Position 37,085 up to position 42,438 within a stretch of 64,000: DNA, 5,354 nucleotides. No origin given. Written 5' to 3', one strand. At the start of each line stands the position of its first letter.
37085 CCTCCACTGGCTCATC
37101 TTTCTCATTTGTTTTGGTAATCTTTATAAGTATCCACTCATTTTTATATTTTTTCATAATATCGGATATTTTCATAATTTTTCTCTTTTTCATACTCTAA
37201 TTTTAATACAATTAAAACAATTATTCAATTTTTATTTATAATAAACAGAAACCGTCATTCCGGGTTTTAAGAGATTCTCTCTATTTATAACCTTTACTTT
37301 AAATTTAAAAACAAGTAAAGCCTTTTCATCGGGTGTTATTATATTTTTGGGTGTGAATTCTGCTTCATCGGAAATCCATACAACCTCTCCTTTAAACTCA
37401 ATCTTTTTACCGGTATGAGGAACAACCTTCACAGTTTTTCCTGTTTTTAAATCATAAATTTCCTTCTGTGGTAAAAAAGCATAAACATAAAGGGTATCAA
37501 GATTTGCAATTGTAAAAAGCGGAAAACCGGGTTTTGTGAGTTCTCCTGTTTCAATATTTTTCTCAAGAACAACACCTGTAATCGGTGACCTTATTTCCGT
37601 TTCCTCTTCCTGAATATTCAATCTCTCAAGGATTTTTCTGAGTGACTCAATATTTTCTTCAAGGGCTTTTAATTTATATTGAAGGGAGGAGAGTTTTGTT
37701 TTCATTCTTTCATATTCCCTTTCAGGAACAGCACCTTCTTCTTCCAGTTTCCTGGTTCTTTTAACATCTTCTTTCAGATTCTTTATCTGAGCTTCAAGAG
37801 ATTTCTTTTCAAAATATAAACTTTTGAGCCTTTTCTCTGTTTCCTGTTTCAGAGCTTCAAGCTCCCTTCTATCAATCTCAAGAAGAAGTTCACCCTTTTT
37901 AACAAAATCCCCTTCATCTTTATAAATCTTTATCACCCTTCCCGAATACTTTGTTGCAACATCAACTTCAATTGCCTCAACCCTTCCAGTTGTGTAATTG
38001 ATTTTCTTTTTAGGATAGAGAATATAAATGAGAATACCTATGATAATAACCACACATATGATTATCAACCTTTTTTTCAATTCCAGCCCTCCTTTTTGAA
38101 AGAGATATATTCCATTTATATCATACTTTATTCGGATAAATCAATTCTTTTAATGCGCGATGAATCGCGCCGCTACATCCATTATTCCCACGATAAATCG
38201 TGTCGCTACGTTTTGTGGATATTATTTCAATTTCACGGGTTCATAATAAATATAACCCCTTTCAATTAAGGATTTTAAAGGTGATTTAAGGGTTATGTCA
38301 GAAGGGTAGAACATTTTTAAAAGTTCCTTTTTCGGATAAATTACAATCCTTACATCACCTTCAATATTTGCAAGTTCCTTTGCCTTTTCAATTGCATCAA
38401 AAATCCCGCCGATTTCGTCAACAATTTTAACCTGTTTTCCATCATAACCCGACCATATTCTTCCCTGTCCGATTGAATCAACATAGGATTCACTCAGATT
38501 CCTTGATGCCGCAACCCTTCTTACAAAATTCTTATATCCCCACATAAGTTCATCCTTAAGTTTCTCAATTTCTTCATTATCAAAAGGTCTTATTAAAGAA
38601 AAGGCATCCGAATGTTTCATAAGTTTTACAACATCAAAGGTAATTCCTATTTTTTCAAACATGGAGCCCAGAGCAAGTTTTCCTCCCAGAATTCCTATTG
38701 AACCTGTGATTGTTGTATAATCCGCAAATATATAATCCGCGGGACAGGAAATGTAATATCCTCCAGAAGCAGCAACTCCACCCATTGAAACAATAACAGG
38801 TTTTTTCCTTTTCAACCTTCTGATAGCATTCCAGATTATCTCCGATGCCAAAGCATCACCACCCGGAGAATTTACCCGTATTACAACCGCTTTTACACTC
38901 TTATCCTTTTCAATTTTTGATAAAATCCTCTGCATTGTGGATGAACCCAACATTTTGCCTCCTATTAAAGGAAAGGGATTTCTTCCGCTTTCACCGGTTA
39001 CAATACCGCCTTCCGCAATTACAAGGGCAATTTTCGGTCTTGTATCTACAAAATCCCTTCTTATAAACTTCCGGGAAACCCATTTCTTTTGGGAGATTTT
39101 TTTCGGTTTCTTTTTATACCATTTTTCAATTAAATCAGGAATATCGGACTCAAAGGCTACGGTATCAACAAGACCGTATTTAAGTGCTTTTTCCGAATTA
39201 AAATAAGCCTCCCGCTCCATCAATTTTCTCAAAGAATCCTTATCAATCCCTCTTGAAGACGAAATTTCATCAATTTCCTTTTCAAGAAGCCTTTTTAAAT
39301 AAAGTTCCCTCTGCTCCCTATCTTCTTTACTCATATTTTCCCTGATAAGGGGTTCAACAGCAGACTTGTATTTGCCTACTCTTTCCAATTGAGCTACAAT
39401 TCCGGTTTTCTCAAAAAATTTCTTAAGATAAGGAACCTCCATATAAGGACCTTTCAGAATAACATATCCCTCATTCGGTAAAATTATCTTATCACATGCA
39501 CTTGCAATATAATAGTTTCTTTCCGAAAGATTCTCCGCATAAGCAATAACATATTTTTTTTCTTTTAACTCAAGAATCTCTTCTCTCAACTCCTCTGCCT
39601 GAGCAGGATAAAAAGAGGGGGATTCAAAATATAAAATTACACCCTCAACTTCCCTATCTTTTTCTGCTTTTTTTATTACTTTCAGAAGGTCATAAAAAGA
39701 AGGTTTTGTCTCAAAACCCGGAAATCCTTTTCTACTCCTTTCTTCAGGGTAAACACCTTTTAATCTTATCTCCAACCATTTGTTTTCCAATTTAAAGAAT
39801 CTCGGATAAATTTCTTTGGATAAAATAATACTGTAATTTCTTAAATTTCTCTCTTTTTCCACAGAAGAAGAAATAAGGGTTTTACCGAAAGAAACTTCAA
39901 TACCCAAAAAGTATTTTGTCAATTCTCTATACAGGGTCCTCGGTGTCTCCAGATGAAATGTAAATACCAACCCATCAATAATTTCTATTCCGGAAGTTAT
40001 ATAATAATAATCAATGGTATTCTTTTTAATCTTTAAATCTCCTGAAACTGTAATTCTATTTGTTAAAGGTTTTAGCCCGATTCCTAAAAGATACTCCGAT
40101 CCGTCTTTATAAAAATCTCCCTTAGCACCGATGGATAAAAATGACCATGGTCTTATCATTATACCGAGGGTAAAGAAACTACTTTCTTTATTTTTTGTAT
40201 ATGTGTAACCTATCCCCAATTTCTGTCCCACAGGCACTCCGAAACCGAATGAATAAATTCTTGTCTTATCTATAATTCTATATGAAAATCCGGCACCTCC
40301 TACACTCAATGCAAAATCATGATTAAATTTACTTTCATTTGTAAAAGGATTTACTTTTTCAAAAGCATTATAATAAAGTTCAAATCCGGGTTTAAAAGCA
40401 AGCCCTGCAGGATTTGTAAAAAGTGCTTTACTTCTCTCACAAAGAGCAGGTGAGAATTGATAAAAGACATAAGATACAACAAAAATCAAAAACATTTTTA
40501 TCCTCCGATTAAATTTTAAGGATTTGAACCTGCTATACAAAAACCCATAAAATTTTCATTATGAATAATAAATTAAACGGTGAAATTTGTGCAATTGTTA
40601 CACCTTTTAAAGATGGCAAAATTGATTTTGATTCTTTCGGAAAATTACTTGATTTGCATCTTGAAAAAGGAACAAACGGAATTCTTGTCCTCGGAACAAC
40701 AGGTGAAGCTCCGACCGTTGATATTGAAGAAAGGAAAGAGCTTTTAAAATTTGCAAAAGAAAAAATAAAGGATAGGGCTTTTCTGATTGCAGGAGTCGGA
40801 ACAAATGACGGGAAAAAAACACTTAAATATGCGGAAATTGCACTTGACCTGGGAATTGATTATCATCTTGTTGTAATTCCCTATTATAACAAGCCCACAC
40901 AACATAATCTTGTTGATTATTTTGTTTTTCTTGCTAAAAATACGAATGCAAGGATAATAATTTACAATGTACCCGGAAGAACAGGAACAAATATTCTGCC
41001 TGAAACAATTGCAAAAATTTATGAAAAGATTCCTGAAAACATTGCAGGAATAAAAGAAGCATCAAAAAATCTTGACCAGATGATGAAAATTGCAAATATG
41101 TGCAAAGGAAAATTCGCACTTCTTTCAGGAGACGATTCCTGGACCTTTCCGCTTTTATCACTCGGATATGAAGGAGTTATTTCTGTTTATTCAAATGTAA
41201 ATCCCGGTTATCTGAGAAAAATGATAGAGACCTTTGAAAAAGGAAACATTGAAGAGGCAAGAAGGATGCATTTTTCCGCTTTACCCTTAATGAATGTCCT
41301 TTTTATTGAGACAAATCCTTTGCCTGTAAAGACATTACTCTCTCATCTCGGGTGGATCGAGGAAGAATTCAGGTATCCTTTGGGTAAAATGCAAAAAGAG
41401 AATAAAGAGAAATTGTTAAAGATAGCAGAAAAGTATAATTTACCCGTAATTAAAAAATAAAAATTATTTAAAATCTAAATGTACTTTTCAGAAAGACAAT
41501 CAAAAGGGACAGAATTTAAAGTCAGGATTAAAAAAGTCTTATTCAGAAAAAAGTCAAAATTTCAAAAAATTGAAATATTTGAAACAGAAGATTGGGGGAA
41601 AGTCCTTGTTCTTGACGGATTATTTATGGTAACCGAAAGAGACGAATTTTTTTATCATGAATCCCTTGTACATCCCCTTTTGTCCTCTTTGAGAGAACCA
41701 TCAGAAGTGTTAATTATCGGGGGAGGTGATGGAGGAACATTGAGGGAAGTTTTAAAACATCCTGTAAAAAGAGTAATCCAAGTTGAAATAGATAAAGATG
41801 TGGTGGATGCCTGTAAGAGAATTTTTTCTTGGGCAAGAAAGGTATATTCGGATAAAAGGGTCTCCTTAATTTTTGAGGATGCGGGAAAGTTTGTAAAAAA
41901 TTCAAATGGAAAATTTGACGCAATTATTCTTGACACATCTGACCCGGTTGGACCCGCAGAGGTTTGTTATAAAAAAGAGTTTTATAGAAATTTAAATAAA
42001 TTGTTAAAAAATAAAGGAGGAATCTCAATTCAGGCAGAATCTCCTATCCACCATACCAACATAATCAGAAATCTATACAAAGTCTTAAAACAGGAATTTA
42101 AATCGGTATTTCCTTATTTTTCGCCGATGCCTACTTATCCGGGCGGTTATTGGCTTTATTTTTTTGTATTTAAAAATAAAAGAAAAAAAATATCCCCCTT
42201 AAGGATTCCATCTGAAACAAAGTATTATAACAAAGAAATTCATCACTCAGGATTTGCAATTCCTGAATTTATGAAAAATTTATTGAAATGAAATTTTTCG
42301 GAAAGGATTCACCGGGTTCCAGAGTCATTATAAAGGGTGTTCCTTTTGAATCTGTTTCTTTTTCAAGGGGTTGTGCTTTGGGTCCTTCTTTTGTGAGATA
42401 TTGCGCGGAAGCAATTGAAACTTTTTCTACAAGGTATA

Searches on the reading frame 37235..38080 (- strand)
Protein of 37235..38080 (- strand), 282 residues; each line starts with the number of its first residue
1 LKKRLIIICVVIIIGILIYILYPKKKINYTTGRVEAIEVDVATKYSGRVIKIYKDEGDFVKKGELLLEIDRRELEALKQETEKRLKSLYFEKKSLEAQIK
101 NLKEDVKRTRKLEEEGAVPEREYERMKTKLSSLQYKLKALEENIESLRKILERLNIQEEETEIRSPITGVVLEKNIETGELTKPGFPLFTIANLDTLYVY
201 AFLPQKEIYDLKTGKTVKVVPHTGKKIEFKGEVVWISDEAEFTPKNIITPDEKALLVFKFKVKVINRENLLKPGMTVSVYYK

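Call 59: search_protein_families(library=pfam, proteins=[window:37235-38080:-], max_evalue=0.00001)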
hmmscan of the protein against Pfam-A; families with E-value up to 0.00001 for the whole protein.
window:37235-38080:- (282 aa): 2 families
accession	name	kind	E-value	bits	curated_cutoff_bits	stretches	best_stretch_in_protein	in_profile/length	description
PF16576.10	HlyD_D23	-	2.1e-23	83.1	30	1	38-276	19-213/214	Barrel-sandwich domain of CusB or HlyD membrane-fusion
PF13437.12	HlyD_3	-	3.9e-21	76.2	22.2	1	163-274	2-106/106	HlyD family secretion protein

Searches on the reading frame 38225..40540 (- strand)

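Call 59: search_protein_families(library=pfam, proteins=[window:38225-40540:-], max_evalue=0.00001)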
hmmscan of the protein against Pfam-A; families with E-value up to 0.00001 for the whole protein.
window:38225-40540:- (772 aa): 3 families
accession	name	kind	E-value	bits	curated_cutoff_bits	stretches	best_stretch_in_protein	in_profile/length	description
PF01343.23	Peptidase_S49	-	6.2e-67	224.8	24.9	2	575-726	2-153/154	Peptidase family S49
PF00574.28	CLP_protease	-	2e-11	44.6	20.2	0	539-599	36-94/182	Clp protease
PF01972.22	SDH_protease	-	5.3e-06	26.1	31.3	0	538-615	80-155/286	ClpP-like SDH-type serine proteinase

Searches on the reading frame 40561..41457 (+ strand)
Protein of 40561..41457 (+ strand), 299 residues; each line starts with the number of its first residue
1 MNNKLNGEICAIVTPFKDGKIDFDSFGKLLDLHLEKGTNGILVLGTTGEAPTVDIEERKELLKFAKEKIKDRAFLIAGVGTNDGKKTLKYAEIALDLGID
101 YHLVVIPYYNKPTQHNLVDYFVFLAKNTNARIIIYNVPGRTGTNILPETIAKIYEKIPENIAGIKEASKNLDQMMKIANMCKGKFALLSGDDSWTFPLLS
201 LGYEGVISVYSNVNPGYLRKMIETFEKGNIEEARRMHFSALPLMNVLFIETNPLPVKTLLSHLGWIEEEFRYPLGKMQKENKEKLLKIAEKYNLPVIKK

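Call 59: search_protein_families(library=pfam, proteins=[window:40561-41457:+], max_evalue=0.00001)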
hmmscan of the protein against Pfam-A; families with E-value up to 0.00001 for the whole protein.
window:40561-41457:+ (299 aa): 1 family
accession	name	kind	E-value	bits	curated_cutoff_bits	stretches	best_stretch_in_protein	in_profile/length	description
PF00701.28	DHDPS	-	1.1e-79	267.7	22.1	1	5-290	2-287/289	Dihydrodipicolinate synthetase family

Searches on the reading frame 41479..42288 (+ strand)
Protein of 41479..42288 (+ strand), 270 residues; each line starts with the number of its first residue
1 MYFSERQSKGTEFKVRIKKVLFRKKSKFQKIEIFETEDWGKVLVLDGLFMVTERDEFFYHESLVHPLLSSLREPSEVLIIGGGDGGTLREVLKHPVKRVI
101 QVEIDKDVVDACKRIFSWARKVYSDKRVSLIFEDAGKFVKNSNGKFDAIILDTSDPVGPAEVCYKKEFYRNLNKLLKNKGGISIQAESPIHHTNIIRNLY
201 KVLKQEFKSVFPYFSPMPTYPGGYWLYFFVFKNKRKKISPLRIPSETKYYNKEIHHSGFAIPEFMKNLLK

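Call 59: search_protein_families(library=pfam, proteins=[window:41479-42288:+], max_evalue=0.00001)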
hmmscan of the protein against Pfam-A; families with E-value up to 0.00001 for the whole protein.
window:41479-42288:+ (270 aa): 2 families
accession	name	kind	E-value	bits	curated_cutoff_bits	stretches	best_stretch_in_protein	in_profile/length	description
PF01564.23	Spermine_synth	-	2.2e-54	184.3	22.9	1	56-233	1-179/186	Spermine/spermidine synthase domain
PF17284.7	Spermine_synt_N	-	1.2e-17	64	22.1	1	1-53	1-53/53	Spermidine synthase tetramerisation domain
